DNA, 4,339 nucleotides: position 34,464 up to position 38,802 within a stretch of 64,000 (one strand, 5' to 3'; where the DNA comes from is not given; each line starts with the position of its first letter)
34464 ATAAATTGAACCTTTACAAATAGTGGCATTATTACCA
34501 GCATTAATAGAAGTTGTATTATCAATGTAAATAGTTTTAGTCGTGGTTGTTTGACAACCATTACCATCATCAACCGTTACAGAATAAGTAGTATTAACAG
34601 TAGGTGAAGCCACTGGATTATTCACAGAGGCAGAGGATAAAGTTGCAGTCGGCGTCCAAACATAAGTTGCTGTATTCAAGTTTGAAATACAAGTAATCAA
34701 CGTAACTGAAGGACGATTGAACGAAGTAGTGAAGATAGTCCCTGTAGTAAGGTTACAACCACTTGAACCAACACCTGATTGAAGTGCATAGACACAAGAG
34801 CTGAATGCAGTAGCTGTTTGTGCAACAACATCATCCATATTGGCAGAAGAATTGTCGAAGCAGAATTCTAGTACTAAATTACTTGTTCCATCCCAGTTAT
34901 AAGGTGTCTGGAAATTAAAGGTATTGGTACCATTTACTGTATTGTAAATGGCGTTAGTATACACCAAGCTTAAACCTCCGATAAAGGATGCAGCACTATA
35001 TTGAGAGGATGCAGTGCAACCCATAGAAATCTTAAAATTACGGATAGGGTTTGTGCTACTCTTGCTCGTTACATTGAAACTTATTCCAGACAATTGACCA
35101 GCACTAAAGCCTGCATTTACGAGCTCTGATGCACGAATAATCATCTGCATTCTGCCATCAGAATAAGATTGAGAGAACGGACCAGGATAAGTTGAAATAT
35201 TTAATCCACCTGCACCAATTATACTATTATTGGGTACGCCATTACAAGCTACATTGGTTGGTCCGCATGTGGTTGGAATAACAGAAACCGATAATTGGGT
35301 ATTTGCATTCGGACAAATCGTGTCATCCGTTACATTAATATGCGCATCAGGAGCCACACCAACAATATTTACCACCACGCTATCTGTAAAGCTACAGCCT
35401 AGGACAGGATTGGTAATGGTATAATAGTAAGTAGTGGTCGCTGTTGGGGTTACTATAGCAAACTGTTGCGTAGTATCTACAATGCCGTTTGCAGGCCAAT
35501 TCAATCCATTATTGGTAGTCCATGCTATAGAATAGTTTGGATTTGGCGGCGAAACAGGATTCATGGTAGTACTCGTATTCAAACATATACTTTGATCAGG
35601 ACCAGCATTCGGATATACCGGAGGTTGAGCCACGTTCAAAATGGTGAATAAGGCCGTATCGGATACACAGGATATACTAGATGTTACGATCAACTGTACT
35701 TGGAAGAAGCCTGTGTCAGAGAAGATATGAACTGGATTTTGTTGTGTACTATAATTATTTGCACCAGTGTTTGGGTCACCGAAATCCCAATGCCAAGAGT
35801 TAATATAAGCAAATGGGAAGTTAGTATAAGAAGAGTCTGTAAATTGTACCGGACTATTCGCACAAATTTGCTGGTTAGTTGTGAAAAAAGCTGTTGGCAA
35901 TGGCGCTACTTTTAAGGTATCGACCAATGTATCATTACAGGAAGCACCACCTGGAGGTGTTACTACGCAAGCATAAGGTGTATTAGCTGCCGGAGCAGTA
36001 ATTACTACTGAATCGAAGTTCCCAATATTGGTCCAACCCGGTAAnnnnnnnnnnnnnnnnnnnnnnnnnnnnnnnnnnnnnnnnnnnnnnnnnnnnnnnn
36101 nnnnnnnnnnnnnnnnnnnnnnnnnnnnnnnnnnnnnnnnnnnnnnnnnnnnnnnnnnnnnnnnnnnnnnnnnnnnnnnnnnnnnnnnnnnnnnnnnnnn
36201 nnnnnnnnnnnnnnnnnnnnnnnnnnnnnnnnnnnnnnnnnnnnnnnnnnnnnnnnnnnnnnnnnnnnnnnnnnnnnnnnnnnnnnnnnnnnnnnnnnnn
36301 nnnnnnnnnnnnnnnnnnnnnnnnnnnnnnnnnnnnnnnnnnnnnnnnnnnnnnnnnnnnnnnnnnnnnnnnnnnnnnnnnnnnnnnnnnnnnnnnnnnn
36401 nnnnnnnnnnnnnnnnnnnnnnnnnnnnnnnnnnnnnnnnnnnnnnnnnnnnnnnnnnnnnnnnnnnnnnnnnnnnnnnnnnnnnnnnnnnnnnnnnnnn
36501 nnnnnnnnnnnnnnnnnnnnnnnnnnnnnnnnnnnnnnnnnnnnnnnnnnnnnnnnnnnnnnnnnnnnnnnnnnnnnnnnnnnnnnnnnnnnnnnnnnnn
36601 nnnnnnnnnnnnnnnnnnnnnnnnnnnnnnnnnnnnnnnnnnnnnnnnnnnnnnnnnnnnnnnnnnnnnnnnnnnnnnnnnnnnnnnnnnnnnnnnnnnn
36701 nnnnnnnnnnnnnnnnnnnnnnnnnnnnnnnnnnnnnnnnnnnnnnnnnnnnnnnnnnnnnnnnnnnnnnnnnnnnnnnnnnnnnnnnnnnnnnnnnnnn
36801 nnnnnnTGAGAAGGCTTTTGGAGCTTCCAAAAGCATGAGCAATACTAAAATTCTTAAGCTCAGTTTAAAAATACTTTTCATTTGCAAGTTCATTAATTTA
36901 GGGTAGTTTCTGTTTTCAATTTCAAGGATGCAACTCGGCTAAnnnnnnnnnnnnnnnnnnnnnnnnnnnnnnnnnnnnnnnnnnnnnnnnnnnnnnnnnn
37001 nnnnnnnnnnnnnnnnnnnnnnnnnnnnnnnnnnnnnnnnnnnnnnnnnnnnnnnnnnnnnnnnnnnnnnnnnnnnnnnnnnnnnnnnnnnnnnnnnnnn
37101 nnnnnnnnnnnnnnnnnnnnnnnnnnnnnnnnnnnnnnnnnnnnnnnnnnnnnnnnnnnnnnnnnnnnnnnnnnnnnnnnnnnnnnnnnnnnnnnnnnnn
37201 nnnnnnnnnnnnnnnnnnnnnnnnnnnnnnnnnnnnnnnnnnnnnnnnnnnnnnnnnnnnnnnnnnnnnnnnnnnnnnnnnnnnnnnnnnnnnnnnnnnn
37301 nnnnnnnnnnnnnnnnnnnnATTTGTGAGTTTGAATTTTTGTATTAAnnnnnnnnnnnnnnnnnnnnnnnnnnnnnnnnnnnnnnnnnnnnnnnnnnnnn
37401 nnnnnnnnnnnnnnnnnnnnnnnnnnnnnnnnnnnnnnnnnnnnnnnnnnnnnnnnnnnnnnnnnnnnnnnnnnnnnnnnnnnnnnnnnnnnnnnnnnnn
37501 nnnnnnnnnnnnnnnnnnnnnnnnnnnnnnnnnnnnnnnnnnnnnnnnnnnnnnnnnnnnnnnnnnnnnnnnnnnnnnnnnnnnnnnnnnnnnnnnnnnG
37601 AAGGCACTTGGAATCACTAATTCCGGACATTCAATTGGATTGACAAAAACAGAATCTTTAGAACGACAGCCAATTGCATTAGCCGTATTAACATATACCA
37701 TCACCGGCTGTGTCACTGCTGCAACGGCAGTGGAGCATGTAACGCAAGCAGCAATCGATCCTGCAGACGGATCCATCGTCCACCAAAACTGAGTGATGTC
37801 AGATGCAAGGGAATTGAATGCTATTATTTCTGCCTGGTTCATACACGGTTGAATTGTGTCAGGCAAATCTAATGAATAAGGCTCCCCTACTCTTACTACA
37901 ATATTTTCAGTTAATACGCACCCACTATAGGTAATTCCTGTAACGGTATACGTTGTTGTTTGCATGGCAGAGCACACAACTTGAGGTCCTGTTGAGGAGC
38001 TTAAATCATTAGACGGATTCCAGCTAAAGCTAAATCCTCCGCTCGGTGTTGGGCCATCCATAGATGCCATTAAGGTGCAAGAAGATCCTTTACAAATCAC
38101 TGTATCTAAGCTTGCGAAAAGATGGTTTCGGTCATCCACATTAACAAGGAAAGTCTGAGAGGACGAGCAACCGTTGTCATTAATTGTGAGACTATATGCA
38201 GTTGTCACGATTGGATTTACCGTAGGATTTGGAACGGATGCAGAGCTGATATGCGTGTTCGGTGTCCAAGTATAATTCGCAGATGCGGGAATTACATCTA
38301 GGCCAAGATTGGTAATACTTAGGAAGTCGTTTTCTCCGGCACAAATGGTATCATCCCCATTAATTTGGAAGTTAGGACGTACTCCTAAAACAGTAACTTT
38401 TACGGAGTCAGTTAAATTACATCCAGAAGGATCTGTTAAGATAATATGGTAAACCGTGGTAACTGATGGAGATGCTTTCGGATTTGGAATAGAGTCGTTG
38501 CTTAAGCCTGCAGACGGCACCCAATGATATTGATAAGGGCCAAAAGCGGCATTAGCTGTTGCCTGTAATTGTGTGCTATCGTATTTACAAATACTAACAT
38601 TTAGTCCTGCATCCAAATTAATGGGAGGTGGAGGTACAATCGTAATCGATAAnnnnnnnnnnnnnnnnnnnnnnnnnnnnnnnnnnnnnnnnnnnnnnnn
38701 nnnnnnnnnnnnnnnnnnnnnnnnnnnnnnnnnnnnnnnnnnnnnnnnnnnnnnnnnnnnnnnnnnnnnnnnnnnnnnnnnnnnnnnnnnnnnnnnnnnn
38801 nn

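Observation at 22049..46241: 24-kb adhesin-like T9SS cargo island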

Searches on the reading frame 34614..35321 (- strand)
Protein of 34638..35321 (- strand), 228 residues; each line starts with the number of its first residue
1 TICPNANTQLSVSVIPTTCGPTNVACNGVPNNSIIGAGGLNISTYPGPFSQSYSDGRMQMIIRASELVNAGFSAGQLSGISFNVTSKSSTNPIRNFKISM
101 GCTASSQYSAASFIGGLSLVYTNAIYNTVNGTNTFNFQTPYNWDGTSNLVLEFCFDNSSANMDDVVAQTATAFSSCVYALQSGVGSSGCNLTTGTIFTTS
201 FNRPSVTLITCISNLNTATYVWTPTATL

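Call 22: search_protein_families(library=pfam, proteins=[window:34638-35321:-], max_evalue=1)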
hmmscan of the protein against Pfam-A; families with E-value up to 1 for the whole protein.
seq(228 aa): 0 families

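Call 24: search_solved_structures(query=window:34638-35321:-, max_evalue=1)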
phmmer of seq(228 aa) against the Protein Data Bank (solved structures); distinct sequences matched with E-value up to 1: 0.

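Call 40: find_homologous_proteins(query=window:34689-35267:-, max_evalue=0.001)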
Query seq(193 aa) (193 aa): 1 proteins with E <= 0.001 among 127 candidates.
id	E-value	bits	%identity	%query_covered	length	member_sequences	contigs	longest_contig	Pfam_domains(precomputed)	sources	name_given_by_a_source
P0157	1.4e-39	154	87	43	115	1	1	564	-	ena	-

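Call 51: predict_structure(alignment_id=A3)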
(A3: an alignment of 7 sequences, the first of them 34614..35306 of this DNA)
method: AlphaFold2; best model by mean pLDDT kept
length: 231 residues; sequences in the alignment: 7
mean_pLDDT: 75.2   pTM: 0.77
mean pLDDT of the five models: 75.2, 73.9, 72.9, 68.4, 66.4
residues with pLDDT >= 90: 41; 70-90: 113; 50-70: 57; < 50: 20
segments of 3 or more residues with pLDDT < 50: 1-8, 210-215, 229-231
pLDDT, mean of each block of 10 residues (from residue 1): 47 79 72 55 64 88 83 89 82 93 80 92 89 90 91 70 76 71 67 76 74 49 53 45
secondary structure, 60 per line:
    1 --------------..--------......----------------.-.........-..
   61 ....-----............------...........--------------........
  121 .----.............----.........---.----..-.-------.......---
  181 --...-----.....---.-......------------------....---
elements in order: E25-30 E49-57 H59-64 E70-81 E88-98 E113-121 E126-138 E143-151 E171-177 E191-195 E201-206 H225-228

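Call 53: fold_search(model_id=the predicted structure, library=pdb)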
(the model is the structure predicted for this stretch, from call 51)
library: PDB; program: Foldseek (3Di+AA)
matches with E <= 10: 1239; with E <= 0.001: 0
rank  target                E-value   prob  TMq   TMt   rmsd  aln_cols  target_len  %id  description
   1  7toj                  1.1e-03  1.00  0.33  0.24   7.7       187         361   12  Crystal structure of carbohydrate esterase CspAcXE, apoenzyme (released 2022-04-13)
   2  9jwb_Z                1.3e-02  0.91  0.34  0.38  10.7       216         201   10  Cyanophage A4 capsid asymmetric unit (released 2025-04-09)
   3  7tok_A                1.8e-02  0.87  0.27  0.43   8.1       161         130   11  Crystal structure of the CBM domain of carbohydrate esterase FjoAcXE (released 2022-04-13)
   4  7vrn_A                1.9e-02  0.38  0.24  0.16  17.1       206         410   13  Structure of infectious bursal disease virus Gt strain (released 2022-03-30)
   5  7uod_A                2.2e-02  0.66  0.26  0.26  12.6       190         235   13  Crystal structure of a lectin from Canavalia maritima seed (ConM) complexed with 2,4-dichloro-phenoxyacetic acid (released 2023-04-19)
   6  7bhq_B                2.2e-02  0.16  0.14  0.16  15.3       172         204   12  In situ assembled Salmonella FlgD hook cap complex (released 2021-05-05)
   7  8udz_B                2.3e-02  0.89  0.31  0.26   9.2       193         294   12  The Structure of LTBP-49247 Fab Bound to TGFbeta1 Small Latent Complex (released 2024-07-17)
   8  3cna                  2.3e-02  0.47  0.24  0.24  12.0       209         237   10  STRUCTURE OF CONCANAVALIN A AT 2.4 ANGSTROMS RESOLUTION (released 1976-10-11)
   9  2p37_A                2.5e-02  0.60  0.26  0.26  12.5       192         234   12  Crystal structure of a lectin from Canavalia maritima seeds (CML) in complex with man1-3man-OMe (released 2007-11-06)
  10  4ycg_A                2.7e-02  0.21  0.20  0.23  18.0       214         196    9  Pro-bone morphogenetic protein 9 (released 2015-03-04)
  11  3gbw                  2.8e-02  0.91  0.35  0.46   8.2       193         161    9  Crystal structure of the first PHR domain of the Mouse Myc-binding protein 2 (MYCBP-2) (released 2009-03-24)
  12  2p37_C                2.8e-02  0.47  0.26  0.26  11.8       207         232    9  Crystal structure of a lectin from Canavalia maritima seeds (CML) in complex with man1-3man-OMe (released 2007-11-06)
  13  4p14                  3.3e-02  0.60  0.26  0.26  12.9       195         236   13  Crystal structure of Canavalia brasiliensis (ConBr) complexed with adenine (released 2015-04-15)
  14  4pcr_A                3.7e-02  0.57  0.26  0.26  13.4       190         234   13  Crystal structure of Canavalia brasiliensis seed lectin (ConBr) complexed with Gamma-Aminobutyric Acid (GABA) (released 2015-04-22)
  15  2p37_B                4.1e-02  0.66  0.26  0.26  10.4       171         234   13  Crystal structure of a lectin from Canavalia maritima seeds (CML) in complex with man1-3man-OMe (released 2007-11-06)
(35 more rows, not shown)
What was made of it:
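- Module C: AF2 pLDDT 75, with weak CBM and ConA-like lectin matches (calls 51, 53).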

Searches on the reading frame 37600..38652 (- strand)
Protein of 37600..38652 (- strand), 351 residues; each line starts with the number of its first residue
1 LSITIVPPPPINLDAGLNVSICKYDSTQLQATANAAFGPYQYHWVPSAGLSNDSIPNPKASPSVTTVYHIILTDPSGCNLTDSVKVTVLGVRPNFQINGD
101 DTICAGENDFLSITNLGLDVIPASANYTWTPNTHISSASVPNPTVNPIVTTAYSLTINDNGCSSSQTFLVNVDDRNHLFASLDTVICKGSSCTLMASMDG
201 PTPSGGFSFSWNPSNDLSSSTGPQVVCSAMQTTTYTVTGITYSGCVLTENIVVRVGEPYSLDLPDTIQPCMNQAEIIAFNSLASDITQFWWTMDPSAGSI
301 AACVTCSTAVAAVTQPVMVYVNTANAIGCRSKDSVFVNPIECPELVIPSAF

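Call 22: search_protein_families(library=pfam, proteins=[window:37600-38652:-], max_evalue=1)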
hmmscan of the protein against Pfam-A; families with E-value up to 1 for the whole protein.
seq(351 aa): 1 family
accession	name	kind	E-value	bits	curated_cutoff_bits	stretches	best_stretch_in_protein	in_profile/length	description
PF19081.6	Ig_7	-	3e-09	37.5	27.3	3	184-253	10-78/84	Ig-like domain CHU_C associated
